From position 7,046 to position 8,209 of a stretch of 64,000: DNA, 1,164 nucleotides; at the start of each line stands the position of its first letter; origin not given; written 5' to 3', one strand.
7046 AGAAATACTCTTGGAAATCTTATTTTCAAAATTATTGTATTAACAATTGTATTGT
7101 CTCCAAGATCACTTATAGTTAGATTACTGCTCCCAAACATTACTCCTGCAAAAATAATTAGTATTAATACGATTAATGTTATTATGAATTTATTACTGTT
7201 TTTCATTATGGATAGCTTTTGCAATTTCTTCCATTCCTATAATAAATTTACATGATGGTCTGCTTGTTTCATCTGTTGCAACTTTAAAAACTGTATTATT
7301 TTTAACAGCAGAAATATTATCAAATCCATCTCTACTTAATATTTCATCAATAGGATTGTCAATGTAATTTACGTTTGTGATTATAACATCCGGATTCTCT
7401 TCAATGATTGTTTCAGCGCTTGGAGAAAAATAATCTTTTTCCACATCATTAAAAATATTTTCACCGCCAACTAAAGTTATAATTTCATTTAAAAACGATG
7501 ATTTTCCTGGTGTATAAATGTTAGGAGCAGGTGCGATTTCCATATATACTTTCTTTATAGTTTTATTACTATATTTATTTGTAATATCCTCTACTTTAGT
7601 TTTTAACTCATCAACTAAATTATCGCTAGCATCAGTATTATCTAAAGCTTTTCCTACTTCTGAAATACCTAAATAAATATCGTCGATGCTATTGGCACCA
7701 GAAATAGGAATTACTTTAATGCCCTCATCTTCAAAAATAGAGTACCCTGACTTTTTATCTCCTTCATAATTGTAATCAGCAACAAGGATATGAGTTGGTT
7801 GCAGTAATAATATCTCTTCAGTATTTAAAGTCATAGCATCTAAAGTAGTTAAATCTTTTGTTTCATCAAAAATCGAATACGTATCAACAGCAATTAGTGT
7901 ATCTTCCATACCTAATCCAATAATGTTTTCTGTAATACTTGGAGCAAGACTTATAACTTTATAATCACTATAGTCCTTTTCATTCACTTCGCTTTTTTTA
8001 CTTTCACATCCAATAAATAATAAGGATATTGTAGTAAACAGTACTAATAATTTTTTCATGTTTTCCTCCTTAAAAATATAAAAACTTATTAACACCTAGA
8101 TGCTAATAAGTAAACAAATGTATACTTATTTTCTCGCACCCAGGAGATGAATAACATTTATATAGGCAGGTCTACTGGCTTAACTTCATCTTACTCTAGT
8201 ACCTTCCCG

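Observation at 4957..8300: Cobalamin riboswitch-controlled B12 salvage operon on the minus strand (riboswitch > btuF > btuC > btuD > PduO-type adenosyltransferase)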

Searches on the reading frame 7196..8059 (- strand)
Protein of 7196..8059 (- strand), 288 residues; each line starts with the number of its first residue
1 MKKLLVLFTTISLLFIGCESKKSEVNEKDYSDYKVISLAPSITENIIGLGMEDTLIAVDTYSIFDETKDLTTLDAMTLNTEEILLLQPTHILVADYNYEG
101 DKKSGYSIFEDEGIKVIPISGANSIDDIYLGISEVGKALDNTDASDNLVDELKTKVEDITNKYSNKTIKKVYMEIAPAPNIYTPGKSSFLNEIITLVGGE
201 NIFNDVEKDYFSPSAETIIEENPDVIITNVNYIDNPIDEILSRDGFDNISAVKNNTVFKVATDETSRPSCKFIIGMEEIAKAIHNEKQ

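Call 4: search_protein_families(library=pfam, proteins=[window:7196-8059:-])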
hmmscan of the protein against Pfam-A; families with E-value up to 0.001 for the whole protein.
window:7196-8059:- (288 aa): 1 family
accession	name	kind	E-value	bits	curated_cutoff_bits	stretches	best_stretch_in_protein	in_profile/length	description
PF01497.23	Peripla_BP_2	-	5.8e-28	98.3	27.5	1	35-258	1-229/235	Periplasmic binding protein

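Call 5: search_protein_families(library=ncbifam, proteins=[window:7196-8059:-])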
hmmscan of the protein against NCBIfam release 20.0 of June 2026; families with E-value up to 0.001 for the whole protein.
window:7196-8059:- (288 aa): 8 families
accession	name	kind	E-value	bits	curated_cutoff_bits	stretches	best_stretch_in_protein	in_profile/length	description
TIGR04281.1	peripla_PGF_1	equivalog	3.1e-30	105.5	325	1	34-287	23-268/330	PGF-CTERM-anchored ABC transporter substrate-binding protein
TIGR03659.1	IsdE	equivalog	3.8e-22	78.8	298.65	1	5-260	6-267/292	heme ABC transporter substrate-binding protein IsdE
NF002894.0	PRK03379.1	equivalog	2.7e-19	69.4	234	1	31-231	22-217/266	vitamin B12 ABC transporter substrate-binding protein BtuF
TIGR03868.1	F420-O_ABCperi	hypoth_equivalog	8e-10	38.4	392.4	1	124-256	126-258/287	putative F420-0 ABC transporter substrate-binding protein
NF052484.1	sider_BP_EitA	equivalog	1.8e-06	27.3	640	1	128-229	157-261/328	siderophore ABC transporter substrate-binding protein EitA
NF008501.1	PRK11411.1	subfamily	7.6e-06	25.1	320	1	134-283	144-290/303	Fe(3+) dicitrate ABC transporter substrate-binding protein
NF038402.1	TroA_like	subfamily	4.5e-05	23.1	30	1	34-228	1-185/219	helical backbone metal receptor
NF047879.1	catechol_SstD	exception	0.00011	21.3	450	1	120-260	170-316/343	ferrated catecholamine ABC transporter substrate-binding lipoprotein SstD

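Call 12: find_related_loci(query=window:7196-8059:-, collection=genome_contigs, flank=5000)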
Query window:7196-8059:- (288 aa) in genome_contigs; peptide patterns used: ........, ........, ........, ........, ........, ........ (x = any residue, [..] = any of these).
61 stretches matched a pattern; 1 encode a relative of the query (tblastn E <= 1e-3); 1 distinct loci.
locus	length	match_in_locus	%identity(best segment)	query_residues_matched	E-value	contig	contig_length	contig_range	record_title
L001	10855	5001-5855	67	1-287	5e-128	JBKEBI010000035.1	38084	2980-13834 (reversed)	MAG: Bacilli bacterium isolate VLC_076 k121_12707744, whole genome shotgun sequence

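Call 15: find_homologous_proteins(query=window:7196-8059:-)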
Query window:7196-8059:- (288 aa): 129 proteins with E <= 0.001 among 1877 candidates; the best 120 are listed.
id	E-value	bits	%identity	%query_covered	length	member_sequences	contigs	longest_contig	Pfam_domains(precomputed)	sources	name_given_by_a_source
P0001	1.8e-179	613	100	100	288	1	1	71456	PF01497.24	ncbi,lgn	ncbi:MAG: ABC transporter substrate-binding protein [Bacilli bacterium]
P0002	2.5e-119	416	67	100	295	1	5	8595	PF01497.24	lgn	-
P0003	4.2e-118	412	68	100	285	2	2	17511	PF01497.24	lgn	-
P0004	2.2e-113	396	64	99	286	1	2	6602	PF01497.24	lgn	-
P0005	2.2e-105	370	60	100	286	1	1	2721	PF01497.24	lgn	-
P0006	2.4e-105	370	59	100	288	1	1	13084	PF01497.24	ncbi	-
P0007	5.7e-105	369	60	99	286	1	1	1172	PF01497.24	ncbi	-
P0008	2.2e-96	340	61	99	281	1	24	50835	PF01497.24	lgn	-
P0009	3.4e-63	232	47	99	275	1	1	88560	PF01497.24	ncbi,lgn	-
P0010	5.8e-61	224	42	98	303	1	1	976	PF01497.24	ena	-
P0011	3.6e-59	218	41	98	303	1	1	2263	PF01497.24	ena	-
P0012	1.3e-58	217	41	98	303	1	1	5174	PF01497.24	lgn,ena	-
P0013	2.2e-58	216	41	98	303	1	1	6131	PF01497.24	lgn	-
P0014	3.5e-57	212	41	98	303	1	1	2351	PF01497.24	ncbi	-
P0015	4.7e-57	211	41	98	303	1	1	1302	PF01497.24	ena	-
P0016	1.0e-56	210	41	98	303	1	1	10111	PF01497.24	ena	-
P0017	2.0e-56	209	41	98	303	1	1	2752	PF01497.24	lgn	-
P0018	2.1e-56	209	41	98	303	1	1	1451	PF01497.24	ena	-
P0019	2.8e-56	209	40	98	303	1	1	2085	PF01497.24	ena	-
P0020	6.1e-56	208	41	98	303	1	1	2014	PF01497.24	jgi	-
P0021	6.7e-56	208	41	98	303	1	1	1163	PF01497.24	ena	-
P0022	2.3e-55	206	41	98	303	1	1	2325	PF01497.24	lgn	-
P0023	2.6e-55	206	41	98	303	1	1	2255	PF01497.24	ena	-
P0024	2.7e-55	206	41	98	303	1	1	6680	PF01497.24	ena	-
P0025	1.3e-54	203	40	98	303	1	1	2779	PF01497.24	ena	-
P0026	1.8e-49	187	41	99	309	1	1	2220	PF01497.24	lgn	-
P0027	7.6e-48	181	41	88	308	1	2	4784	PF01497.24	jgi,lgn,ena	-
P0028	2.3e-47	180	38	88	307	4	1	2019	PF01497.24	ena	-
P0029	2.9e-45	173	39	88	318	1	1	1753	PF01497.24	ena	-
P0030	3.1e-45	173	38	97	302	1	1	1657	PF01497.24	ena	-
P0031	1.2e-44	171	39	99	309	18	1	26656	PF01497.24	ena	-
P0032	3.4e-43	166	39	88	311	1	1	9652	PF01497.24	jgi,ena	-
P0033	5.1e-43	165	39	88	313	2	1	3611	PF01497.24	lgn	-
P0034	8.9e-42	161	39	87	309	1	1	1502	PF01497.24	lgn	-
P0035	6.8e-41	158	38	87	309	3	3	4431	PF01497.24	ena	-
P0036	1.4e-39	154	38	88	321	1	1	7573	PF01497.24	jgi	jgi:iron complex transport system substrate-binding protein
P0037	4.4e-39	153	39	88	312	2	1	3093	PF01497.24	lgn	-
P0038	8.2e-39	152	38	88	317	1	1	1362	PF01497.24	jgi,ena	-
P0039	1.7e-37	147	34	99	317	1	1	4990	PF01497.24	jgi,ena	-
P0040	3.9e-37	146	35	88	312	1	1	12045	PF01497.24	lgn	-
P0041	4.4e-37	146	34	99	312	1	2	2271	PF01497.24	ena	-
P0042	2.3e-36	144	36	99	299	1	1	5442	PF01497.24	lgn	-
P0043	3.2e-36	143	35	99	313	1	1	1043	PF01497.24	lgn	-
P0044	4.4e-36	143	35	99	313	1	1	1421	PF01497.24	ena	-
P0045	1.0e-35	141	35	87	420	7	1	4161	PF01497.24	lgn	-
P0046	1.2e-35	141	36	87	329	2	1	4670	PF01497.24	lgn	-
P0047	1.5e-35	141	38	88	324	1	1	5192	PF01497.24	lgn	-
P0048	8.8e-35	138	35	99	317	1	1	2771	PF01497.24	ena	-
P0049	1.2e-34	138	38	87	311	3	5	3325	PF01497.24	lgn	-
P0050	2.1e-33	134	35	88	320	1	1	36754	PF01497.24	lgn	-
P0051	2.0e-31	127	36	88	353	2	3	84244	PF01497.24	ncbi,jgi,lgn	jgi:iron complex transport system substrate-binding protein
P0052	5.6e-30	123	37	84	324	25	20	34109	PF01497.24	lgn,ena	-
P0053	7.9e-30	122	34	88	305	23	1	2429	PF01497.24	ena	-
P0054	8.8e-29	119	35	88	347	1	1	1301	PF01497.24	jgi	-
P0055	1.2e-28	118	32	89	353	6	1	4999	PF01497.24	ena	-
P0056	6.4e-28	116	31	88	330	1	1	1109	PF01497.24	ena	-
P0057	6.2e-27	113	33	88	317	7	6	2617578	PF01497.24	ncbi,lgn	ncbi:MAG: ABC transporter substrate-binding protein [Clostridium sp.]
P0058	1.3e-24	105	29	97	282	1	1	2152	PF01497.24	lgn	-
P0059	7.8e-24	103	32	88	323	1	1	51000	PF01497.24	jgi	jgi:iron complex transport system substrate-binding protein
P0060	2.3e-23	101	29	89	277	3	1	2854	PF01497.24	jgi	-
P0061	4.7e-23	100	31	86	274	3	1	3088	PF01497.24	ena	-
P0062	4.8e-23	100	31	87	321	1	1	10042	PF01497.24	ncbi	ncbi:MAG: cobalamin-binding protein [Pyrinomonadaceae bacterium]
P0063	7.2e-23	99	30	98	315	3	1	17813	PF01497.24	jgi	jgi:iron complex transport system substrate-binding protein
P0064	8.1e-23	99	30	88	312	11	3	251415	PF01497.24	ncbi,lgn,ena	-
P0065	9.8e-23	99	33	88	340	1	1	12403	PF01497.24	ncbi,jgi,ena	-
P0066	9.9e-22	96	32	88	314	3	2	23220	PF01497.24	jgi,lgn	-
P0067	1.0e-21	96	33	82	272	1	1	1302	PF01497.24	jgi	jgi:ABC-type Fe3+-hydroxamate transport system substrate-binding protein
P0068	1.8e-21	95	29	99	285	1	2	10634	PF01497.24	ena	-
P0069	1.8e-21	95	29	99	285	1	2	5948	PF01497.24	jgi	-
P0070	1.9e-21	95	30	85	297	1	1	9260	PF01497.24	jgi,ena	-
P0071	2.7e-21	94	33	78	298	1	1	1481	PF01497.24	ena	-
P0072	1.6e-20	92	29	99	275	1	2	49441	PF01497.24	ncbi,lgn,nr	ncbi:MAG: cobalamin-binding protein [Candidatus Omnitrophica bacterium]|nr:cobalamin-binding protein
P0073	2.3e-20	91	31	88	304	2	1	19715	PF01497.24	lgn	-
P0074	3.5e-20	91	30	95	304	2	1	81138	PF01497.24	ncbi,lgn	ncbi:MAG: ABC transporter substrate-binding protein [Bacteroidota bacterium]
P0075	7.6e-20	89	31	87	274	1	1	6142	PF01497.24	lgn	-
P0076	1.1e-19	89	31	82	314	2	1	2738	PF01497.24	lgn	-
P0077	1.6e-19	88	32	82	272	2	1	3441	PF01497.24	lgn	-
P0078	3.2e-19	87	29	88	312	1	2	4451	PF01497.24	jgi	-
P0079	3.9e-18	84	27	95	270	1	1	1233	PF01497.24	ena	-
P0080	5.0e-18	84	26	97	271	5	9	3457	PF01497.24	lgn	-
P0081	2.7e-17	81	26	88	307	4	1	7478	PF01497.24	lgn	-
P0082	2.8e-17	81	26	99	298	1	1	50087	PF01497.24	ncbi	-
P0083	3.3e-17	81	28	87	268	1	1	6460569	PF01497.24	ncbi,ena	-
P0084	1.1e-16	79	30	82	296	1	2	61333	PF01497.24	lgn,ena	-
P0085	1.3e-16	79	28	88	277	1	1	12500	PF01497.24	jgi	jgi:iron complex transport system substrate-binding protein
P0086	2.0e-16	78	30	82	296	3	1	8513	PF01497.24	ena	-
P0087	4.5e-16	77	30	82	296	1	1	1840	PF01497.24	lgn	-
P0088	6.2e-16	77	26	87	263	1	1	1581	PF01497.24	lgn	-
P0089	7.0e-16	76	30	82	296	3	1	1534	PF01497.24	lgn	-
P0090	8.0e-16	76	25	97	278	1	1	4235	PF01497.24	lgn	-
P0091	1.7e-15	75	29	87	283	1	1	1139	PF01497.24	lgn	-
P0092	1.9e-15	75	30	82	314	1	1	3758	PF01497.24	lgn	-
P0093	3.1e-15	74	29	88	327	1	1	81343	PF01497.24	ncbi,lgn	-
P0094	4.8e-15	74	27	82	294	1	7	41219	PF01497.24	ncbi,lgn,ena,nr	ncbi:MAG: ABC transporter substrate-binding protein [Candidatus Cloacimonetes bacterium]|nr:ABC tran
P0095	5.9e-15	73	28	87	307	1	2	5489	PF01497.24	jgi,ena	-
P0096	9.2e-15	73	27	95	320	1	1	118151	PF01497.24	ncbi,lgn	ncbi:MAG: ABC transporter substrate-binding protein [bacterium]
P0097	9.6e-15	73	25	99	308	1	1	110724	PF01497.24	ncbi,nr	ncbi:MAG: ABC transporter substrate-binding protein [Clostridiales bacterium]|nr:ABC transporter sub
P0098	1.1e-14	73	26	88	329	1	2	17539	PF01497.24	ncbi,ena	-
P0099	1.1e-14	73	28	87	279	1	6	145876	PF01497.24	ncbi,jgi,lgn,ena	-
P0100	1.2e-14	72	26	88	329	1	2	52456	PF01497.24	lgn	-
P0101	1.4e-14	72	27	98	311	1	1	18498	PF01497.24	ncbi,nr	ncbi:MAG: cobalamin-binding protein [Nitrospirae bacterium]|nr:cobalamin-binding protein [Nitrospiro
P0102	2.4e-14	71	25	88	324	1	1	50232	PF01497.24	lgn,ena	-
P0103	3.8e-14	71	27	87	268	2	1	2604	PF01497.24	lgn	-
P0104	4.0e-14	71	27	88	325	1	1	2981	PF01497.24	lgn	-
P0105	4.5e-14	71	26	92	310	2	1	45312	PF01497.24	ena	-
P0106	1.9e-13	68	24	92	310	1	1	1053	PF01497.24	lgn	-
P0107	2.1e-13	68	25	99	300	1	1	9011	PF01497.24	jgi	jgi:iron complex transport system substrate-binding protein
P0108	5.0e-13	67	27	96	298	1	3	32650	PF01497.24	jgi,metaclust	jgi:iron complex transport system substrate-binding protein|metaclust:\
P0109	6.6e-13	67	29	82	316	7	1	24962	PF01497.24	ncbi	-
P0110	7.6e-13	67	25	99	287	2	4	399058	PF01497.24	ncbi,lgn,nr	ncbi:MAG: ABC transporter substrate-binding protein [Calditrichaeota bacterium]|nr:ABC transporter s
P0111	7.9e-13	66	26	88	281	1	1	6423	PF01497.24,PF02702.24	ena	-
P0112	1.2e-12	66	27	92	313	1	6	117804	PF01497.24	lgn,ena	-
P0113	3.6e-12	64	23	87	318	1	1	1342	PF01497.24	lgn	-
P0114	5.0e-12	64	26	82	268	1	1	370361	PF01497.24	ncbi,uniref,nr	ncbi:helical backbone metal receptor [Draconibacterium sp. IB214405]|uniref:ABC transporter substrat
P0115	1.2e-11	63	29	79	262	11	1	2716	PF01497.24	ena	-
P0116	1.6e-11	62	26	99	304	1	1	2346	PF01497.24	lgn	-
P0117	1.7e-11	62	27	92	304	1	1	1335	PF01497.24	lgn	-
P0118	2.6e-11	61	30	85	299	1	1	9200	PF01497.24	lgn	-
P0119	3.1e-11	61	24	82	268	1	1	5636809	PF01497.24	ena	-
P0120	3.4e-11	61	26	82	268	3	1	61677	PF01497.24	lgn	-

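Call 16: find_encoding_contigs(protein=P0002, flank=4000, max_places=2)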
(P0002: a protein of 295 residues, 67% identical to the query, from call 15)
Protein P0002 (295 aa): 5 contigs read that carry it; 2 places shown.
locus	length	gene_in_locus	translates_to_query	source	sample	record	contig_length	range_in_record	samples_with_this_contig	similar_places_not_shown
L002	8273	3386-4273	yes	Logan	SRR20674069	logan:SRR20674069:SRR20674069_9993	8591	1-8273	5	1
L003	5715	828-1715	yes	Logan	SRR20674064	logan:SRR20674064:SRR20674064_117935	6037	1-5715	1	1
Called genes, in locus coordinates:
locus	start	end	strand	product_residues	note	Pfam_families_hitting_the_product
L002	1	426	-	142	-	?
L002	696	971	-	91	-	-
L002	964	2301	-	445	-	PF00512:HisKA, PF02518:HATPase_c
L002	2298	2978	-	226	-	PF00072:Response_reg, PF00486:Trans_reg_C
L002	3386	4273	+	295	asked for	PF01497:Peripla_BP_2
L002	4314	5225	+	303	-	PF01032:FecCD, PF00950:ABC-3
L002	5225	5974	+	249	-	PF02463:SMC_N, PF03215:Rad17 (weak), PF13175:AAA_15 (weak), PF13476:AAA_23, PF13555:AAA_29 (weak), PF00005:ABC_tran, PF13304:AAA_21 (faint)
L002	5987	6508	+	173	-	PF01923:Cob_adeno_trans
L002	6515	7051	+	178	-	PF00300:His_Phos_1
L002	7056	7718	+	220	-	-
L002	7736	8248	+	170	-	PF02283:CobU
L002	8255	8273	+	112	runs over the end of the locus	?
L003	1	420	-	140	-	?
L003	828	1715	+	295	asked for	PF01497:Peripla_BP_2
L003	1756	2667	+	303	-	PF01032:FecCD, PF00950:ABC-3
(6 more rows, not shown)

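Call 17: find_encoding_contigs(protein=P0003, flank=4000, max_places=2)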
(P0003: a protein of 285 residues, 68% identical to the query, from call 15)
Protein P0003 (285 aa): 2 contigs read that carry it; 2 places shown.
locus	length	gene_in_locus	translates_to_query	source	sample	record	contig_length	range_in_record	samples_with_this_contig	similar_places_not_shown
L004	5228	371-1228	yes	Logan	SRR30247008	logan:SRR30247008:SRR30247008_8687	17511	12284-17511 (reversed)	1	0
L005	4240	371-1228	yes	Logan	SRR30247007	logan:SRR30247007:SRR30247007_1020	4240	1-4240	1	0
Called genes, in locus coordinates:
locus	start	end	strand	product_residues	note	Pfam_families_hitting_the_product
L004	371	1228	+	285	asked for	PF01497:Peripla_BP_2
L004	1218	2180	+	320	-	PF01032:FecCD, PF00950:ABC-3 (weak)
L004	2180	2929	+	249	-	PF02463:SMC_N, PF03215:Rad17 (faint), PF13175:AAA_15 (weak), PF13476:AAA_23, PF13555:AAA_29 (weak), PF00005:ABC_tran, PF13304:AAA_21 (weak)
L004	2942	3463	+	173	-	PF01923:Cob_adeno_trans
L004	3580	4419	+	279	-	-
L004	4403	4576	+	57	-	-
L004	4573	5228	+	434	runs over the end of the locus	PF13506:Glyco_transf_21, PF00535:Glycos_transf_2, PF13641:Glyco_tranf_2_3, PF13632:Glyco_trans_2_3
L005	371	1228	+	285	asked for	PF01497:Peripla_BP_2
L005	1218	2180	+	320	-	PF01032:FecCD, PF00950:ABC-3 (weak)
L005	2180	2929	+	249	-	PF02463:SMC_N, PF03215:Rad17 (faint), PF13175:AAA_15 (weak), PF13476:AAA_23, PF13555:AAA_29 (weak), PF00005:ABC_tran, PF13304:AAA_21 (weak)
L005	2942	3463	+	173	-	PF01923:Cob_adeno_trans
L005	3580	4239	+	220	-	?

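Call 18: find_encoding_contigs(protein=P0004, flank=4000, max_places=2)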
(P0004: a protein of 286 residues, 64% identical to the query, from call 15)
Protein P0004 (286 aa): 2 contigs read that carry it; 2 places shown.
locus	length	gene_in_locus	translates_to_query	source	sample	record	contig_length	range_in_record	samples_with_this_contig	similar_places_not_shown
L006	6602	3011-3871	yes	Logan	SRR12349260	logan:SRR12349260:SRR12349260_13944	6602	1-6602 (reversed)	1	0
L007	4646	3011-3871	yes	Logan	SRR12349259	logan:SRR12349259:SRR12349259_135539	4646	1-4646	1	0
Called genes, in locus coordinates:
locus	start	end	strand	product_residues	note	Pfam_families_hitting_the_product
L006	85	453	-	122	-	-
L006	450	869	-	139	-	PF12844:HTH_19, PF01381:HTH_3, PF13443:HTH_26, PF07022:Phage_CI_repr (faint), PF13560:HTH_31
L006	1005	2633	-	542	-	-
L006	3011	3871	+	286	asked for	PF01497:Peripla_BP_2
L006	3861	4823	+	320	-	PF01032:FecCD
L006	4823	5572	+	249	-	PF02463:SMC_N, PF03215:Rad17 (weak), PF13175:AAA_15 (weak), PF13476:AAA_23 (weak), PF13555:AAA_29 (faint), PF00005:ABC_tran, PF13304:AAA_21 (weak)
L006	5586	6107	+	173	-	PF01923:Cob_adeno_trans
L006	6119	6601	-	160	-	?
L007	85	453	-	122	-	-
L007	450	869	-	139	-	PF12844:HTH_19, PF01381:HTH_3, PF13443:HTH_26, PF07022:Phage_CI_repr (faint), PF13560:HTH_31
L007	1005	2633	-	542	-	-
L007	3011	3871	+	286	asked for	PF01497:Peripla_BP_2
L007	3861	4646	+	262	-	?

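Call 19: find_encoding_contigs(protein=P0006, flank=4000, max_places=2)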
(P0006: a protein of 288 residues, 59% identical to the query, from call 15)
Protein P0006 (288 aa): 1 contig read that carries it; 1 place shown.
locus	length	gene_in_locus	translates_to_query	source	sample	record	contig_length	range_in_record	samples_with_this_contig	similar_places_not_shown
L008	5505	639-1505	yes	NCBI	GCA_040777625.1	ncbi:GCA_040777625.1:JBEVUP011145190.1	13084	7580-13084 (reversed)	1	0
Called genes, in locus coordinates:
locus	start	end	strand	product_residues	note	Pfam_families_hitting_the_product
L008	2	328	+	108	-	?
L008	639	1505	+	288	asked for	PF01497:Peripla_BP_2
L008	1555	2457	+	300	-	PF01032:FecCD, PF00950:ABC-3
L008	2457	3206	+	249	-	PF02463:SMC_N, PF03215:Rad17 (faint), PF13175:AAA_15 (weak), PF13476:AAA_23, PF13555:AAA_29 (faint), PF00005:ABC_tran, PF13304:AAA_21 (weak)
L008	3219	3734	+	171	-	PF01923:Cob_adeno_trans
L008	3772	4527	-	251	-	PF03807:F420_oxidored, PF14748:P5CR_dimer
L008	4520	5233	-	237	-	PF10978:DUF2785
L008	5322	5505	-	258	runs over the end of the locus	PF01656:CbiA, PF13500:AAA_26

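Call 20: find_encoding_contigs(protein=P0008, flank=4000, max_places=2)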
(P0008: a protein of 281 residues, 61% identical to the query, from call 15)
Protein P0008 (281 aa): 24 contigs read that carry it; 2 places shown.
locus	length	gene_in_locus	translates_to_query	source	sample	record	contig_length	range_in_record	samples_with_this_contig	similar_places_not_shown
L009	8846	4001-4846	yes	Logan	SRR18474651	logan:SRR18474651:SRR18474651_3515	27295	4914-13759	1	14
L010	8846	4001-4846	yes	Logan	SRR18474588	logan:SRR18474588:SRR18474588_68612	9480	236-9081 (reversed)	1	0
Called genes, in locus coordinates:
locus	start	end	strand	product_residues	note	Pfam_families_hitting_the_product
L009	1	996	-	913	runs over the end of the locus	PF01915:Glyco_hydro_3_C, PF14310:Fn3-like, PF00933:Glyco_hydro_3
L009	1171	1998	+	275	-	PF14378:PAP2_3, PF01569:PAP2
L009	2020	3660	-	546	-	-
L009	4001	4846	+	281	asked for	PF01497:Peripla_BP_2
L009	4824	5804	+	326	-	PF01032:FecCD, PF00950:ABC-3 (weak)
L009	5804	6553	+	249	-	PF02463:SMC_N, PF03215:Rad17 (weak), PF13476:AAA_23 (weak), PF00005:ABC_tran, PF13304:AAA_21 (weak)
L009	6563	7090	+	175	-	PF01923:Cob_adeno_trans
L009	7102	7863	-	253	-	PF03807:F420_oxidored, PF14748:P5CR_dimer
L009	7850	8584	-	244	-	PF10978:DUF2785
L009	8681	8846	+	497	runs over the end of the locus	PF04389:Peptidase_M28 (weak)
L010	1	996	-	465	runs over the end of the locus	?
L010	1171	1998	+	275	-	PF14378:PAP2_3, PF01569:PAP2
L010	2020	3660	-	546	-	-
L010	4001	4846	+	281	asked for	PF01497:Peripla_BP_2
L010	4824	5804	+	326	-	PF01032:FecCD, PF00950:ABC-3 (weak)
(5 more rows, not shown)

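Call 21: find_encoding_contigs(protein=P0009, flank=4000, max_places=2)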
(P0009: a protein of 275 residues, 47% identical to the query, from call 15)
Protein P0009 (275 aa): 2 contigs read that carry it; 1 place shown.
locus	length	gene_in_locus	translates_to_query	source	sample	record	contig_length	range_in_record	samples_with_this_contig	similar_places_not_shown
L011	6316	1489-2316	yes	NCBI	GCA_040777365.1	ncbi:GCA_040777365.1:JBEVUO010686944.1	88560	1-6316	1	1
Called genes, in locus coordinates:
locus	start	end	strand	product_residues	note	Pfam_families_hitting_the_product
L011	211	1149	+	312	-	PF13391:HNH_2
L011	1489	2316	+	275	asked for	PF01497:Peripla_BP_2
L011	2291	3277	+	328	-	PF01032:FecCD, PF00950:ABC-3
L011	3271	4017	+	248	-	PF13175:AAA_15 (faint), PF13476:AAA_23 (weak), PF13555:AAA_29 (weak), PF00005:ABC_tran, PF13304:AAA_21 (faint)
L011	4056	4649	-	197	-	PF00196:GerE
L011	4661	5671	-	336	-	PF03320:FBPase_glpX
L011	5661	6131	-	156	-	PF00383:dCMP_cyt_deam_1, PF14437:MafB19-deam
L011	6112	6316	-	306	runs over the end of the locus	PF01479:S4, PF00849:PseudoU_synth_2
